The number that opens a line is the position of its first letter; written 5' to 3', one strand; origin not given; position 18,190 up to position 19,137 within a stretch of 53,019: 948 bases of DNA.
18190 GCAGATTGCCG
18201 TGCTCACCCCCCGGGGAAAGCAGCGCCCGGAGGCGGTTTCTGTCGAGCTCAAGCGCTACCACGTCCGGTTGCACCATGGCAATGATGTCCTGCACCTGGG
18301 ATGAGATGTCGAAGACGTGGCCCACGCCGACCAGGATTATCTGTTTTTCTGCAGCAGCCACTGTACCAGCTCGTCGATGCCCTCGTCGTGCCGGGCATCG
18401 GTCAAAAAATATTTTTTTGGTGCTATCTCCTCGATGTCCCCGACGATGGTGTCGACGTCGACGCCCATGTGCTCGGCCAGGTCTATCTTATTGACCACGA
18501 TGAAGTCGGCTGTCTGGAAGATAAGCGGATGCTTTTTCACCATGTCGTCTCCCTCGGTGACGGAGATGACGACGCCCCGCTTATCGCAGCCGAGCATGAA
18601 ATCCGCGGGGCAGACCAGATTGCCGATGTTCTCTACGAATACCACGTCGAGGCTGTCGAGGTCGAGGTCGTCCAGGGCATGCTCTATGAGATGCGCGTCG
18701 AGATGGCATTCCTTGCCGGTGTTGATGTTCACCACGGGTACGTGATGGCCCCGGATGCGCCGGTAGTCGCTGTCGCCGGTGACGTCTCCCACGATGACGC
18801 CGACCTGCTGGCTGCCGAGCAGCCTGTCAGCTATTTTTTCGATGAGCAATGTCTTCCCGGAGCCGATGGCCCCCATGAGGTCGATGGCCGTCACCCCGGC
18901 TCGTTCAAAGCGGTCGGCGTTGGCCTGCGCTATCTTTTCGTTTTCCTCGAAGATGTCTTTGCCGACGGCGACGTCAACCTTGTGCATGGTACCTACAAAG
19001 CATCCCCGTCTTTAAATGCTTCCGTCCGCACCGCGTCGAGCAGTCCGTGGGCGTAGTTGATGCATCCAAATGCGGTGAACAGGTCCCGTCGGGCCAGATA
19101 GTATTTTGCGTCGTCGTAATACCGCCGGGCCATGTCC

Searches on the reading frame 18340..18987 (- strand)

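Call 64: search_protein_families(library=pfam, proteins=[window:18340-18987:-], max_evalue=0.0001)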
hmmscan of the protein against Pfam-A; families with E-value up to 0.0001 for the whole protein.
window:18340-18987:- (216 aa): 1 family
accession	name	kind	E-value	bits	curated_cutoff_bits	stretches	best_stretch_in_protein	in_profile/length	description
PF02492.25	cobW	-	1e-19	71.2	20.7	1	37-194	5-178/180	CobW/HypB/UreG, nucleotide-binding domain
